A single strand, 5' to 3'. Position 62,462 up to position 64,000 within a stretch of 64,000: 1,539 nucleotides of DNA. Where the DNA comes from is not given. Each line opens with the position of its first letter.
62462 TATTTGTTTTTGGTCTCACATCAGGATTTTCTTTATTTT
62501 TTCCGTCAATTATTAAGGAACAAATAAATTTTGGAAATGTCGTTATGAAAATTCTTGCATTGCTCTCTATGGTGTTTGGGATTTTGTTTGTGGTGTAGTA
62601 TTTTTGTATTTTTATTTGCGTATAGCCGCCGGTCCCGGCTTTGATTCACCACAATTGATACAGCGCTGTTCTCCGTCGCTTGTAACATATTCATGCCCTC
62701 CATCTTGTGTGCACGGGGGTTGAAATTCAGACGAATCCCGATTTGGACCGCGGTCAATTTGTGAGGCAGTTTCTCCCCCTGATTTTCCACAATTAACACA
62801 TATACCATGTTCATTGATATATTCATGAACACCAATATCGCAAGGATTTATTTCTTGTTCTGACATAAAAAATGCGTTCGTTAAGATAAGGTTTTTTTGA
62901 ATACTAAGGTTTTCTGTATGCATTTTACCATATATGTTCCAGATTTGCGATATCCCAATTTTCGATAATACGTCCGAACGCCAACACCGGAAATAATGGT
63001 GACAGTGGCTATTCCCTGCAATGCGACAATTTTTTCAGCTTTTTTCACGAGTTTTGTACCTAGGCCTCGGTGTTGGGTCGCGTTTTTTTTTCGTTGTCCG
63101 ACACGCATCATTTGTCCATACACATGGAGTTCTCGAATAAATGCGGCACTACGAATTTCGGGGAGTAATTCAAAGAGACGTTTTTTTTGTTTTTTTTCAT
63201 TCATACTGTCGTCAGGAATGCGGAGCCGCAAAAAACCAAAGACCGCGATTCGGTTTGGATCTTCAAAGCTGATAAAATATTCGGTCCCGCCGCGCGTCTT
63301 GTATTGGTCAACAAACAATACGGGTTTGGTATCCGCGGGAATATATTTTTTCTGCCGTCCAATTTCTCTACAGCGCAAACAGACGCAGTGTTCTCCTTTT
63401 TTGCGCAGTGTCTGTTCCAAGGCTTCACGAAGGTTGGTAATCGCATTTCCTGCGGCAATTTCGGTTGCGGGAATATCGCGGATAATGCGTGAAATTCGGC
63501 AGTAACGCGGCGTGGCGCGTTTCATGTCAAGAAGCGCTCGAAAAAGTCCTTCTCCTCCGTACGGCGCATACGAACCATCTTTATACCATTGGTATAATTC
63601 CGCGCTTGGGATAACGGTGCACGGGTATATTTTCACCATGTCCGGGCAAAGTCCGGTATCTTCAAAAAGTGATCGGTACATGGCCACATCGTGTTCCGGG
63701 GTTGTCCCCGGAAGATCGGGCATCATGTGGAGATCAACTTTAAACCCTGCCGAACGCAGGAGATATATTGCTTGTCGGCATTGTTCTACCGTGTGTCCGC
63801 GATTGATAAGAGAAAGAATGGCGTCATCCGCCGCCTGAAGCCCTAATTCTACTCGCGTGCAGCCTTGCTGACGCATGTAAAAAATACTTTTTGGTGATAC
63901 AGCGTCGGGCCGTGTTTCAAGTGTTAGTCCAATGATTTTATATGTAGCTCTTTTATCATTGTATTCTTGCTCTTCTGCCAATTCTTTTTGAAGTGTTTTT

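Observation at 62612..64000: Bacterial Elp3-like radical-SAM/GNAT gene followed by a novel duplicated zinc-ribbon mini-protein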

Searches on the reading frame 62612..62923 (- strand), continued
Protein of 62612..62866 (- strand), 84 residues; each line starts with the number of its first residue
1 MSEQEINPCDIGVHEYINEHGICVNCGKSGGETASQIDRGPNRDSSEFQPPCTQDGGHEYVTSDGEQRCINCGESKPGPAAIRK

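Call 38: predict_structure(protein=window:62612-62866:-)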
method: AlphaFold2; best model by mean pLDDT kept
length: 84 residues; sequences in the alignment: 1
mean_pLDDT: 46.4   pTM: 0.29
mean pLDDT of the five models: 46.4, 45.7, 45.7, 43.6, 39.4
residues with pLDDT >= 90: 0; 70-90: 0; 50-70: 32; < 50: 52
segments of 3 or more residues with pLDDT < 50: 1-4, 29-56, 65-67, 72-84
pLDDT, mean of each block of 10 residues (from residue 1): 51 57 54 39 42 45 50 39 29
secondary structure, 60 per line:
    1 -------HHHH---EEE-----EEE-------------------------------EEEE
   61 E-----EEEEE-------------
elements in order: H8-11 E15-17 E23-25 E57-61 E67-71

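Call 55: search_solved_structures(query=window:62615-62866:-, max_evalue=10, show_alignments=3)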
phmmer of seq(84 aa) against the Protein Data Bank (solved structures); distinct sequences matched with E-value up to 10: 2.
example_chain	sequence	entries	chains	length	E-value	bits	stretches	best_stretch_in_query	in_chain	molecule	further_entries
6wqn_N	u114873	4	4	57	0.41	14.3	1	15-35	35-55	50S ribosomal protein L32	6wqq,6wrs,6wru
5ngm_AZ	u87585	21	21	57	0.94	13.2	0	15-34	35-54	50S ribosomal protein L32 | Large ribosomal subunit protein bL32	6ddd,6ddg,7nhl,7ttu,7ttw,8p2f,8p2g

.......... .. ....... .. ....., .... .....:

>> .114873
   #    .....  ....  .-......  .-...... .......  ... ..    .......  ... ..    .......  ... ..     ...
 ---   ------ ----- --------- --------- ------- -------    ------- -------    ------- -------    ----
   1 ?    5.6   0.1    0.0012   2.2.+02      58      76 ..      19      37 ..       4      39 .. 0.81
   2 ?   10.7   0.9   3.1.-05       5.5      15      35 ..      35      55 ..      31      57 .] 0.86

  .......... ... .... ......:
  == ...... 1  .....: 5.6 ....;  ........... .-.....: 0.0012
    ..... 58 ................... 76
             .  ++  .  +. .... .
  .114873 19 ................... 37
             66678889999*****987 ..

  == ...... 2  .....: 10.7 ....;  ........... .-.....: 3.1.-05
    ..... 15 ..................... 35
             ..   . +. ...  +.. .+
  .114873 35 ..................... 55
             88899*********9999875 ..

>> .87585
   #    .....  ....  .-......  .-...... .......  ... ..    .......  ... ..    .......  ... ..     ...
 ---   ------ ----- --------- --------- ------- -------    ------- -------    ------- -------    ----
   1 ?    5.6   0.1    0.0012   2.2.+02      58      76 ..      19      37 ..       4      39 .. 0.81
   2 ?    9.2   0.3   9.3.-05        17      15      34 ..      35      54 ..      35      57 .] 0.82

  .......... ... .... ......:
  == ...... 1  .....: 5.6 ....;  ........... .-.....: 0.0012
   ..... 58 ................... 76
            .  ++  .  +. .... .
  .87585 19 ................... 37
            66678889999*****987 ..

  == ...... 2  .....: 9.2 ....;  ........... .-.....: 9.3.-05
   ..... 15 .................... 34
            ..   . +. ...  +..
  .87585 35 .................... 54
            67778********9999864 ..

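Call 57: search_protein_families(library=ncbifam, proteins=[L001:7534-8223:-, L001:8226-9983:+], max_evalue=0.00001)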
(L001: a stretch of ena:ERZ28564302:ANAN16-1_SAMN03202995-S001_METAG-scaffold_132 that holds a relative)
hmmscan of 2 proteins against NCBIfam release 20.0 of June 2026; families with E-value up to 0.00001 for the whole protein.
L001:7534-8223:- (229 aa): 25 families
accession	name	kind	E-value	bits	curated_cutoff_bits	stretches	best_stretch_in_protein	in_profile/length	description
NF045667.1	MTase_DVU1556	equivalog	9.5e-19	67.7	155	1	42-202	20-163/213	DVU_1556 family methyltransferase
TIGR01934.1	MenG_MenH_UbiE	subfamily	9.2e-15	54.5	158.35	1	18-145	13-143/223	ubiquinone/menaquinone biosynthesis methyltransferase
NF043040.1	corrin_prot_MT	hypoth_equivalog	1.8e-14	53.7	180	1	39-144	36-148/216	corrinoid protein-associated methyltransferase CpaM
NF001244.0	PRK00216.1-5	equivalog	3.2e-14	52.8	216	1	40-143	44-153/236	bifunctional demethylmenaquinone methyltransferase/2-methoxy-6-polyprenyl-1,4-benzoquinol methylase UbiE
NF002463.0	PRK01683.1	equivalog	2.6e-13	50.2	297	1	38-143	24-128/258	trans-aconitate 2-methyltransferase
TIGR02072.1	BioC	equivalog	3.1e-13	50.1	184.95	1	43-144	33-133/244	malonyl-ACP O-methyltransferase BioC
NF007610.0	PRK10258.1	equivalog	2.3e-10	40.2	342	1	43-145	41-140/251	malonyl-ACP O-methyltransferase BioC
NF040539.1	AST_met_ArsM_2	exception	2.5e-10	40.7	240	1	44-150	56-170/262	putative arsinothricin biosynthesis methyltransferase ArsM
NF045825.1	FAmtase_mtf2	equivalog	2.6e-10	40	400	1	43-151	57-166/248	fatty-acid O-methyltransferase Mtf2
NF045823.1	PthPhpthDimycoMt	equivalog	9.4e-10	38.1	300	1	44-152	66-175/256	phthiotriol/phenolphthiotriol dimycocerosates methyltransferase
NF001241.0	PRK00216.1-2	equivalog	2.6e-09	37.1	327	1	17-146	24-150/231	demethylmenaquinone methyltransferase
TIGR02081.1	metW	equivalog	5.6e-09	35.8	189.5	1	33-144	2-110/194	methionine biosynthesis protein MetW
TIGR02752.1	MenG_heptapren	equivalog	7e-09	35.5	419.85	1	17-143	18-149/231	demethylmenaquinone methyltransferase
NF041537.1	ArsM_AhpD_UU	exception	1.3e-08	34.1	510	1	41-154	73-191/345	arsenite methyltransferase/AhpD domain selenoprotein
NF001243.0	PRK00216.1-4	equivalog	2.3e-08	33.7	235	1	14-143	17-151/237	demethylmenaquinone methyltransferase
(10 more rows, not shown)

L001:8226-9983:+ (586 aa): 9 families
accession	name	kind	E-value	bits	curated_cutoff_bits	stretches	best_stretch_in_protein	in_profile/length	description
TIGR01211.1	ELP3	subfamily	2.5e-151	504.7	350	1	23-574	12-521/522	tRNA uridine(34) 5-carboxymethylaminomethyl modification radical SAM/GNAT enzyme Elp3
TIGR01212.1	TIGR01212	equivalog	5e-19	68.5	180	1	226-413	99-290/302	tRNA modification radical SAM protein MnmL/YtqA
TIGR03994.1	rSAM_HemZ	equivalog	7.2e-10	38.5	321.4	1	235-353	171-288/401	coproporphyrinogen dehydrogenase HemZ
TIGR04013.1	B12_SAM_MJ_1487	hypoth_equivalog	1.2e-09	37.5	251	1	242-318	246-323/382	TIGR04013 family B12-binding domain/radical SAM domain-containing protein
NF006067.1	PRK08208.1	equivalog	4.7e-08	32.4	380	1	232-351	120-237/427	STM4012 family radical SAM protein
TIGR00539.1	hemN_rel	equivalog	1.2e-07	31.2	205.4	1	236-350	86-198/361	radical SAM family heme chaperone HemW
TIGR02026.1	BchE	equivalog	8.9e-07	28.1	481.35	1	253-355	290-389/497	magnesium-protoporphyrin IX monomethyl ester anaerobic oxidative cyclase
NF006060.0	PRK08207.1-3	equivalog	1.1e-06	27.7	653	1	238-350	242-353/477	coproporphyrinogen III oxidase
TIGR00538.1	hemN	equivalog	4.6e-06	25.7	324.95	0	212-346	111-245/454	oxygen-independent coproporphyrinogen III oxidase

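Call 60: find_homologous_proteins(query=L001:8226-9983:+, max_evalue=1e-100)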
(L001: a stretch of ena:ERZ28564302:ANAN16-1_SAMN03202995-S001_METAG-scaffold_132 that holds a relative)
Query L001:8226-9983:+ (586 aa): 5638 proteins with E <= 1e-100 among 8000 candidates; the best 120 are listed.
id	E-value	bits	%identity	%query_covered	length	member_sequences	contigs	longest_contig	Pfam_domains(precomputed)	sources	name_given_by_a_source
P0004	0.0e+0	1333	99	99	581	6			PF16199.11,PF04055.28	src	-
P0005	7.5e-244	829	64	97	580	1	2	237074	PF16199.11,PF04055.28,PF00583.32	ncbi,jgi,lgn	-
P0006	3.8e-242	823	65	97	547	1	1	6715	PF16199.11,PF04055.28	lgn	-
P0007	1.4e-241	821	64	97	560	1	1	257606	PF16199.11,PF04055.28,PF00583.32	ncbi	-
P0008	1.7e-240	818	64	95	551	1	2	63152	PF16199.11,PF04055.28,PF00583.32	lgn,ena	-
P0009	1.2e-239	815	64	96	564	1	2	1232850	PF13673.14,PF16199.11,PF04055.28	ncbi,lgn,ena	-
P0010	2.0e-238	811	63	96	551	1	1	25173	PF16199.11,PF04055.28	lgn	-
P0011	2.7e-238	810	63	97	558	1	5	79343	PF16199.11,PF04055.28,PF00583.32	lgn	-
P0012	5.5e-238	809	63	97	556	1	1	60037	PF16199.11,PF04055.28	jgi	-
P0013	4.6e-237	806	64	96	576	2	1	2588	PF16199.11,PF04055.28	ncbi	-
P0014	6.3e-237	806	63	97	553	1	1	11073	PF16199.11,PF04055.28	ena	-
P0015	1.1e-236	805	63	96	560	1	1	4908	PF13673.14,PF16199.11,PF04055.28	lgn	-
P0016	2.0e-236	804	63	97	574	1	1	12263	PF16199.11,PF04055.28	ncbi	-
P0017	3.5e-236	803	65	97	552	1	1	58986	PF16199.11,PF04055.28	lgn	-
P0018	3.6e-236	803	63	97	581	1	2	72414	PF16199.11,PF04055.28,PF00583.32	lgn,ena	-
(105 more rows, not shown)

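Call 61: find_encoding_contigs(protein=P0005, flank=3000, max_places=1)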
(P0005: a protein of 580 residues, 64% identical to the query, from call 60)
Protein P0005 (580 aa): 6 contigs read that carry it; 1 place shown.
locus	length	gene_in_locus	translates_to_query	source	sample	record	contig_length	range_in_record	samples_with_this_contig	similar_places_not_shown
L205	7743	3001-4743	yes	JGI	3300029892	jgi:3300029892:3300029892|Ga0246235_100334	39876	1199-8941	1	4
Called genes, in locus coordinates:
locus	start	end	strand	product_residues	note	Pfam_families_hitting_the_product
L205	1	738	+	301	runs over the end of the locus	PF00291:PALP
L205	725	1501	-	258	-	PF13641:Glyco_tranf_2_3, PF00535:Glycos_transf_2, PF10111:Glyco_tranf_2_2 (weak)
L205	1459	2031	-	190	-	PF09335:VTT_dom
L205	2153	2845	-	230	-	PF01209:Ubie_methyltran, PF13489:Methyltransf_23, PF02353:CMAS (weak), PF07021:MetW (weak), PF13847:Methyltransf_31, PF08241:Methyltransf_11, PF08242:Methyltransf_12, PF13649:Methyltransf_25, +2 more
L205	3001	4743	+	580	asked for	PF04055:Radical_SAM, PF00583:Acetyltransf_1 (faint), PF16199:Radical_SAM_C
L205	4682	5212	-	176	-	PF02677:QueH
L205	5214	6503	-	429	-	PF00158:Sigma54_activat (faint), PF05496:RuvB_N, PF13191:AAA_16 (faint), PF00004:AAA, PF07728:AAA_5, PF13173:AAA_14 (weak), PF16193:AAA_assoc_2, PF12002:MgsA_C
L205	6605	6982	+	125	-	PF00293:NUDIX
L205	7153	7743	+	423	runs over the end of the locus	PF00464:SHMT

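Call 62: find_encoding_contigs(protein=P0017, flank=3000, max_places=1)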
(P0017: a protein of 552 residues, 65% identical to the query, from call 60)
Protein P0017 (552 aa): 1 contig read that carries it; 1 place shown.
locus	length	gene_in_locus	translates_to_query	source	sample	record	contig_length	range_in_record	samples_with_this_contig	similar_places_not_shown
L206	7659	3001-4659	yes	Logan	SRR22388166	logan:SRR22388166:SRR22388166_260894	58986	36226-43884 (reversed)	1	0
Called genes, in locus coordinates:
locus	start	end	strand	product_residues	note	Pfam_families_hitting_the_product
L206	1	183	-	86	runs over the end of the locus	-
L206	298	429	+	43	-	-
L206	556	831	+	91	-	-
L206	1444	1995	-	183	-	-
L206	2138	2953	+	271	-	PF02899:Phage_int_SAM_1 (weak), PF13495:Phage_int_SAM_4, PF00589:Phage_integrase, PF22823:MrpR_C_cat (weak)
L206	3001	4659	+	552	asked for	PF04055:Radical_SAM, PF16199:Radical_SAM_C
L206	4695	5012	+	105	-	-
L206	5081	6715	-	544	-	PF01656:CbiA (weak), PF06418:CTP_synth_N, PF00117:GATase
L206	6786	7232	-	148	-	PF01281:Ribosomal_L9_N, PF03948:Ribosomal_L9_C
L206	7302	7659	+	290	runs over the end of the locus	PF00350:Dynamin_N (faint), PF01926:MMR_HSR1, PF02421:FeoB_N, PF03193:RsgA_GTPase (weak), PF04548:AIG1, PF00009:GTP_EFTU, PF07650:KH_2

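Call 63: find_encoding_contigs(protein=P0006, flank=3000, max_places=1)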
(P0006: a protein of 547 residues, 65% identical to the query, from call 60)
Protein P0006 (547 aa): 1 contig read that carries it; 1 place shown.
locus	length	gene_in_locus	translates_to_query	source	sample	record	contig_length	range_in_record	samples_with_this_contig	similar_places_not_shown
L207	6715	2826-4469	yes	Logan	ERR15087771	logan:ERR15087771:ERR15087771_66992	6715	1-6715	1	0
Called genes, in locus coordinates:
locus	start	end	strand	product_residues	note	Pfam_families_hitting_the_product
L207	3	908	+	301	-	?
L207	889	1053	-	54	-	PF21344:Zn_ribbon_LysW (weak)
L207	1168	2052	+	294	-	PF00291:PALP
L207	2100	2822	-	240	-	PF01209:Ubie_methyltran, PF05175:MTS (weak), PF05891:Methyltransf_PK (weak), PF13489:Methyltransf_23, PF13847:Methyltransf_31, PF08241:Methyltransf_11, PF08242:Methyltransf_12, PF13649:Methyltransf_25, +1 more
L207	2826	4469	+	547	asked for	PF04055:Radical_SAM, PF16199:Radical_SAM_C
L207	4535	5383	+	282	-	PF00990:GGDEF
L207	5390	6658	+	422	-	PF00464:SHMT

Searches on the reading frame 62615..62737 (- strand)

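Call 24: search_protein_families(library=pfam, proteins=[window:62615-62737:-], max_evalue=10)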
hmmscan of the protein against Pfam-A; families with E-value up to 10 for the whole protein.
seq(41 aa): 1 family
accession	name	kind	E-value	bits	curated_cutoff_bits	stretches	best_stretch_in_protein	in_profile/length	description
PF11781.13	Zn_ribbon_RRN7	-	0.019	15.1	27.1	1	4-30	2-28/32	Zinc-finger of RNA-polymerase I-specific TFIIB, Rrn7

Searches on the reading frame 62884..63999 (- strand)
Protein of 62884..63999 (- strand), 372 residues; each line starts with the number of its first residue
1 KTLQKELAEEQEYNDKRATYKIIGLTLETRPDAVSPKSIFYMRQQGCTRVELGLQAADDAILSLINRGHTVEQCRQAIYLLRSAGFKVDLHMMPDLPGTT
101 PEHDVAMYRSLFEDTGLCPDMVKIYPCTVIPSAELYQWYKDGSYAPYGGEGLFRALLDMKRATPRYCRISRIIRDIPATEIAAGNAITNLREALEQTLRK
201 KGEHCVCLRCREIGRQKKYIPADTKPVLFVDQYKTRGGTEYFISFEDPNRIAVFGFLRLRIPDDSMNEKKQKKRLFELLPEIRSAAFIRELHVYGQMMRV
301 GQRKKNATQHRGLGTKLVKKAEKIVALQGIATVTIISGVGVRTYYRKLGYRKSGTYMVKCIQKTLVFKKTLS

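Call 3: search_protein_families(library=pfam, proteins=[window:62884-63999:-], max_evalue=0.1)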
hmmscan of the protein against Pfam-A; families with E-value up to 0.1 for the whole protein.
window:62884-63999:- (372 aa): 6 families
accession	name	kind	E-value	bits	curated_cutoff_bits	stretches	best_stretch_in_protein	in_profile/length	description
PF16199.10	Radical_SAM_C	-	5.8e-17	62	31.9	1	119-199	1-84/85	Radical_SAM C-terminal domain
PF04055.27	Radical_SAM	-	1e-11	45.7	29.5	1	6-105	61-160/166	Radical SAM superfamily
PF13673.13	Acetyltransf_10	-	0.00013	22.4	23.6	1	306-354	61-111/128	Acetyltransferase (GNAT) domain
PF00583.31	Acetyltransf_1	-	0.00049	20.8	20.7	1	307-350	70-116/116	Acetyltransferase (GNAT) family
PF13508.13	Acetyltransf_7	-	0.0018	19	27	1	308-351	40-83/84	Acetyltransferase (GNAT) domain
PF08445.16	FR47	-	0.047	14.1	22.1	0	306-353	31-80/86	FR47-like protein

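Call 7: search_protein_families(library=ncbifam, proteins=[window:62884-63999:-], max_evalue=0.1)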
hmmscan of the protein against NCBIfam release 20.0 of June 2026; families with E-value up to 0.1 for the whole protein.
window:62884-63999:- (372 aa): 28 families (the best 25 are shown)
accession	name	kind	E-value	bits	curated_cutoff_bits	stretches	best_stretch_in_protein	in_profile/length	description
TIGR01211.1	ELP3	subfamily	3.8e-110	368.9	350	1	5-360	176-521/522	tRNA uridine(34) 5-carboxymethylaminomethyl modification radical SAM/GNAT enzyme Elp3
TIGR01212.1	TIGR01212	equivalog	3e-19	69.3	180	1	12-199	99-290/302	tRNA modification radical SAM protein MnmL/YtqA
TIGR04013.1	B12_SAM_MJ_1487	hypoth_equivalog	5.5e-10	38.6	251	1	28-104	246-323/382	TIGR04013 family B12-binding domain/radical SAM domain-containing protein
TIGR03994.1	rSAM_HemZ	equivalog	2.3e-09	36.9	321.4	1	24-139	174-288/401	coproporphyrinogen dehydrogenase HemZ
NF006067.1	PRK08208.1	equivalog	3e-08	33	380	1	20-137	122-237/427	STM4012 family radical SAM protein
TIGR00539.1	hemN_rel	equivalog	1.4e-07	31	205.4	1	23-136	87-198/361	radical SAM family heme chaperone HemW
TIGR02026.1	BchE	equivalog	4.5e-07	29.1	481.35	1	39-141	290-389/497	magnesium-protoporphyrin IX monomethyl ester anaerobic oxidative cyclase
NF006060.0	PRK08207.1-3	equivalog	2.6e-06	26.5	653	1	25-136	243-353/477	coproporphyrinogen III oxidase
TIGR00538.1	hemN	equivalog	6.6e-06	25.2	324.95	1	23-133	138-246/454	oxygen-independent coproporphyrinogen III oxidase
NF006062.0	PRK08207.1-5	equivalog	2.8e-05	23.1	1007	1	26-102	243-321/476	coproporphyrinogen III oxidase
NF004567.0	PRK05904.1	equivalog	3e-05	23.4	355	1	23-87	90-154/353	coproporphyrinogen III oxidase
TIGR04479.1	bcpD_PhpK_rSAM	subfamily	3.4e-05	22.4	600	1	35-102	330-397/504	PhpK family radical SAM P-methyltransferase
TIGR01210.1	TIGR01210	equivalog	6.8e-05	22.2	212.15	1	22-91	103-174/313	archaeosine biosynthesis radical SAM protein RaSEA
NF040546.1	rSAM_CUAEP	equivalog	0.00012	20.9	500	1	41-119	268-345/468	CUAEP/CCAEP-tail radical SAM (seleno)protein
NF010916.0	PRK14336.1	equivalog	0.00024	20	606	1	30-96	215-285/418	tRNA (N6-isopentenyl adenosine(37)-C2)-methylthiotransferase MiaB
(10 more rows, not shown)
